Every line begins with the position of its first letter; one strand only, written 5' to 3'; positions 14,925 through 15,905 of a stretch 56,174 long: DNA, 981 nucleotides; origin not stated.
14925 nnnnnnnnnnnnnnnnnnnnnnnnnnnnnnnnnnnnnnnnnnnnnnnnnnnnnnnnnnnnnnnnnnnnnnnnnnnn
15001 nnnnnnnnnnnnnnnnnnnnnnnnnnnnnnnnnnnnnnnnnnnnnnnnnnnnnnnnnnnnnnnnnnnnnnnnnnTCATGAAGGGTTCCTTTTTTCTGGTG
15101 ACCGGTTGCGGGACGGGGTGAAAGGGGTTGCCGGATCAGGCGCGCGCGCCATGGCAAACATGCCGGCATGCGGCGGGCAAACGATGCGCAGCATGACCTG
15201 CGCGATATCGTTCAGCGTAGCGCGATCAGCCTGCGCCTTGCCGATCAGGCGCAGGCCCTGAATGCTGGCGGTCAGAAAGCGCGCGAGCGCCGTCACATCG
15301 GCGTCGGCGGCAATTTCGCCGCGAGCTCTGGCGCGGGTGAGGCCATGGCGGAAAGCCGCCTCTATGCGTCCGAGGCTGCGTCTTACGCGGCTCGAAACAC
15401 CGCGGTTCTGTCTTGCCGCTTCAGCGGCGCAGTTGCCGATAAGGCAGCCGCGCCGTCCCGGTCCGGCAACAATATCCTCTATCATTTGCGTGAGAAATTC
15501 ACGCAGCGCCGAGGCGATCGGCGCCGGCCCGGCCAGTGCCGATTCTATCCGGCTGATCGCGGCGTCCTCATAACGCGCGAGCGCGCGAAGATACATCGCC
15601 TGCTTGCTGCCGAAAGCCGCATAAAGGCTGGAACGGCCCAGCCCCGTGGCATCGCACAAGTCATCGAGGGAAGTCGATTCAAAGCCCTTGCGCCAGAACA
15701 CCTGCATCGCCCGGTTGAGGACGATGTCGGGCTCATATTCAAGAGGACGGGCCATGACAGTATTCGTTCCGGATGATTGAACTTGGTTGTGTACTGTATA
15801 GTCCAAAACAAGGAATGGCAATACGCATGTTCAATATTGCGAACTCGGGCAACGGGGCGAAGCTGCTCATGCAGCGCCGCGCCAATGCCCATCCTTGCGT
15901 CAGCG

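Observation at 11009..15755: Operon pairing two mechanistically different dehalogenases with two thiol-peroxidase-fold proteins under a TetR regulator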

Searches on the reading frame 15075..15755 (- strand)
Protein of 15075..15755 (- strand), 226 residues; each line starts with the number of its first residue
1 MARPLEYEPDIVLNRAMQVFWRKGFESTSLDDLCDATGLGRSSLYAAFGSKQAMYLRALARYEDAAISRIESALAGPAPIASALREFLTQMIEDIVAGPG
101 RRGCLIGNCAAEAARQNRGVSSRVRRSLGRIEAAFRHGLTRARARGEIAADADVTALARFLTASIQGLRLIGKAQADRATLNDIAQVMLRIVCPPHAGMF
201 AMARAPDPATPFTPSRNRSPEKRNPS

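Call 3: search_protein_families(library=pfam, proteins=[window:15075-15755:-], max_evalue=0.01)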
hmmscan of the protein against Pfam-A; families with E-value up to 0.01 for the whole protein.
window:15075-15755:- (226 aa): 5 families
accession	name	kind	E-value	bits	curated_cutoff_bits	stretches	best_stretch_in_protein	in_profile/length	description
PF16925.10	TetR_C_13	-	2.4e-13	50.9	27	1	84-186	5-107/109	Tetracyclin repressor-like, C-terminal domain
PF00440.29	TetR_N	-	5.8e-12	45.6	24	1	13-57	2-46/47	Bacterial regulatory proteins, tetR family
PF21993.1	TetR_C_13_2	-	5.6e-09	36.6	27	1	81-186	2-102/103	Transcriptional regulator LmrA/YxaF-like, C-terminal domain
PF16859.10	TetR_C_11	-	2.4e-08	34.7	32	1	83-185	10-110/113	Tetracyclin repressor-like, C-terminal domain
PF13977.11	TetR_C_6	-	0.00011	22.8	27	1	111-190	30-108/115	BetI-type transcriptional repressor, C-terminal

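Call 4: search_protein_families(library=ncbifam, proteins=[window:15075-15755:-], max_evalue=0.01)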
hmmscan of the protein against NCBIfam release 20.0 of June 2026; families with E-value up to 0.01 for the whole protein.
window:15075-15755:- (226 aa): 14 families
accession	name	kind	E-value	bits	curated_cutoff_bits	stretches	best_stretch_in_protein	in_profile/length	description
NF051457.1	acryl_TF_AcuR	equivalog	3e-16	59.3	247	1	12-190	22-201/204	acrylate utilization transcriptional regulator AcuR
NF041196.1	ScbR_bind_reg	equivalog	7.6e-13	49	150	1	12-194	11-187/191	ScbR family autoregulator-binding transcription factor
NF051852.1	efflux_TF_MtrR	exception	1.3e-12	47.9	280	1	12-191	15-196/205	multidrug efflux system transcriptional repressor MtrR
NF053731.1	TransRegFasRMycb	equivalog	3.7e-08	33.4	330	1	12-76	16-80/199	HTH-type transcriptional activator FasR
TIGR03968.1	mycofact_TetR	equivalog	2e-07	30.8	224.9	1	12-55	14-57/190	mycofactocin system transcriptional regulator MftR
NF007015.0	PRK09480.1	equivalog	6.9e-07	29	120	1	33-167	36-167/197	nucleoid occlusion factor SlmA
TIGR03613.1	RutR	equivalog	2e-06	27.8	368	1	9-88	10-88/202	pyrimidine utilization regulatory protein R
NF050111.1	TransRegSACE7040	equivalog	8e-06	25.9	250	1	12-87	6-81/186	SACE_7040 family transcriptional regulator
NF007949.0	PRK10668.1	equivalog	9e-06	25.3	271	1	12-102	16-107/216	multidrug efflux transporter transcriptional repressor AcrR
NF058643.1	TranRegCurRPseudo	equivalog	2.5e-05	24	300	1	12-184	12-184/193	TetR family transcriptional repressor CurR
NF011584.0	PRK15008.1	equivalog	0.00018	21.4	230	1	10-89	21-99/212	HTH-type transcriptional regulator RutR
NF053516.1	TranRepPrsAVib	equivalog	0.0002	21.3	300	1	12-74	11-73/208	TetR family transcriptional repressor PsrA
NF007430.0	PRK09975.1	equivalog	0.00023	20.4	274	1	13-167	17-172/220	acrEF/envCD operon transcriptional regulator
NF037937.1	septum_RefZ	equivalog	0.0013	18.7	180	1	12-96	4-86/195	forespore capture DNA-binding protein RefZ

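Call 64: search_solved_structures(query=window:15075-15755:-, max_evalue=0.000001, show_alignments=2)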
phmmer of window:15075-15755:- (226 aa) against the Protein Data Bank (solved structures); distinct sequences matched with E-value up to 0.000001: 18.
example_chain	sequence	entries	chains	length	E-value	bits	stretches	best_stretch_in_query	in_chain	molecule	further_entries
2i10_A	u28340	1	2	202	2e-23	86.5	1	7-192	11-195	Putative TetR transcriptional regulator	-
6nsn_A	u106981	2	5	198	5.7e-21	78.5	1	2-189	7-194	TetR family transcriptional regulator CifR | CifR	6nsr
6nsm_A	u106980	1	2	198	1.6e-19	73.7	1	2-189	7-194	TetR family transcriptional regulator CifR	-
3qbm_A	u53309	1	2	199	1.5e-10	44.4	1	12-174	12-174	TetR transcriptional regulator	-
6ayh_A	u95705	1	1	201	5.2e-10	42.6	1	12-178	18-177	TetR family transcriptional regulator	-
2iai_A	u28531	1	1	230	6.8e-09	39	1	6-164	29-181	Putative transcriptional regulator SCO3833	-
6g87_A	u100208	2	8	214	1.1e-08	38.3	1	4-95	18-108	TetR/AcrR family transcriptional regulator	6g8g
9b7y_A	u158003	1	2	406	1.1e-08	38.3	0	11-138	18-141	Transcriptional repressor Mce3R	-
3bru_A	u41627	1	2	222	1.4e-08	38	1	15-174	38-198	Regulatory protein, TetR family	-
6g8h_CCC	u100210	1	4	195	1.9e-08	37.6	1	9-95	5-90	Transcriptional regulatory protein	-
6wp7_A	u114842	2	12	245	1.9e-08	37.5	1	12-197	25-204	AvaR1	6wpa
6wp9_A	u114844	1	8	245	2e-08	37.5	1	12-197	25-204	AvaR1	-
3vpr_A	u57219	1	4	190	2.4e-07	34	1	10-88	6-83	Transcriptional regulator, TetR family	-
3eup_A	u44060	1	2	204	4.9e-07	32.9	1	12-182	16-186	Transcriptional regulator, TetR family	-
2g7s_A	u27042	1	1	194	6.8e-07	32.5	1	8-190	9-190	transcriptional regulator, TetR family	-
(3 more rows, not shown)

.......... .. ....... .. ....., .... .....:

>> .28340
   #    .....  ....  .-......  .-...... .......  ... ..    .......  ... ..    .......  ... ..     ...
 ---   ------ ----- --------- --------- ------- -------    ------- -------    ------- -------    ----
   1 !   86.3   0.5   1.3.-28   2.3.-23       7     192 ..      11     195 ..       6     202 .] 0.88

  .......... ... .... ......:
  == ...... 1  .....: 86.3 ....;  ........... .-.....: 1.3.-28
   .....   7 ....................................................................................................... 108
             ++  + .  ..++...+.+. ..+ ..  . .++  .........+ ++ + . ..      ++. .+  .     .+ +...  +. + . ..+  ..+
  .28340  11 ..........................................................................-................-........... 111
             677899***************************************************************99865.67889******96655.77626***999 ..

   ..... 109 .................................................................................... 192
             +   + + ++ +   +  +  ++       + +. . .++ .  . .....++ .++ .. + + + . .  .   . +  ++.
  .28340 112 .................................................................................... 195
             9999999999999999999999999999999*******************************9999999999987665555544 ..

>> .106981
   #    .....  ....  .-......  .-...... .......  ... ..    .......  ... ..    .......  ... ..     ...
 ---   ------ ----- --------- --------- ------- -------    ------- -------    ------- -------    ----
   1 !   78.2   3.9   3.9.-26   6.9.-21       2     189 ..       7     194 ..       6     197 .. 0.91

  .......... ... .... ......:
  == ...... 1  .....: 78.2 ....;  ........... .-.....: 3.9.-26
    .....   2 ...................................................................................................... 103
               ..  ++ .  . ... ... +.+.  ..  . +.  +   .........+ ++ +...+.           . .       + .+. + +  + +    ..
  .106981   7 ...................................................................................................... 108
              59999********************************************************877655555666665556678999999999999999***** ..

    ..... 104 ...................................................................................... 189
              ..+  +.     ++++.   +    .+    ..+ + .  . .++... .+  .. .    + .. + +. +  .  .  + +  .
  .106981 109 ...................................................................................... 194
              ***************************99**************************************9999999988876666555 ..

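Call 84: search_solved_structures(query=window:15075-15755:-, max_evalue=0.001)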
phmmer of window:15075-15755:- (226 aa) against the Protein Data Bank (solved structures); distinct sequences matched with E-value up to 0.001: 65 (the best 60 are shown).
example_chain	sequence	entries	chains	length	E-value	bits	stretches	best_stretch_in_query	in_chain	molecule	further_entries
2i10_A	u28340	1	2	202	2e-23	86.5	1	7-192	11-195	Putative TetR transcriptional regulator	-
6nsn_A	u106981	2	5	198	5.7e-21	78.5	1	2-189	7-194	TetR family transcriptional regulator CifR | CifR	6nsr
6nsm_A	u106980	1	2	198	1.6e-19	73.7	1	2-189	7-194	TetR family transcriptional regulator CifR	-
3qbm_A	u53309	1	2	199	1.5e-10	44.4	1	12-174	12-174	TetR transcriptional regulator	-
6ayh_A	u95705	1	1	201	5.2e-10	42.6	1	12-178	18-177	TetR family transcriptional regulator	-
2iai_A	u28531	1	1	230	6.8e-09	39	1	6-164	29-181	Putative transcriptional regulator SCO3833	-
6g87_A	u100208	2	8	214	1.1e-08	38.3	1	4-95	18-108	TetR/AcrR family transcriptional regulator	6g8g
9b7y_A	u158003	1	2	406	1.1e-08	38.3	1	11-138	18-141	Transcriptional repressor Mce3R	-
3bru_A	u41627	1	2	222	1.4e-08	38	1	15-174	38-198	Regulatory protein, TetR family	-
6g8h_CCC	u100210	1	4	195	1.9e-08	37.6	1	9-95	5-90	Transcriptional regulatory protein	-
6wp7_A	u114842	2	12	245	1.9e-08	37.5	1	12-197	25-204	AvaR1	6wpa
6wp9_A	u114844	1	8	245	2e-08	37.5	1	12-197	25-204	AvaR1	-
3vpr_A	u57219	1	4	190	2.4e-07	34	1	10-88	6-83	Transcriptional regulator, TetR family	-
3eup_A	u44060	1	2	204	4.9e-07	32.9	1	12-182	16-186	Transcriptional regulator, TetR family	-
2g7s_A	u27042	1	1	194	6.8e-07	32.5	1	8-190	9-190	transcriptional regulator, TetR family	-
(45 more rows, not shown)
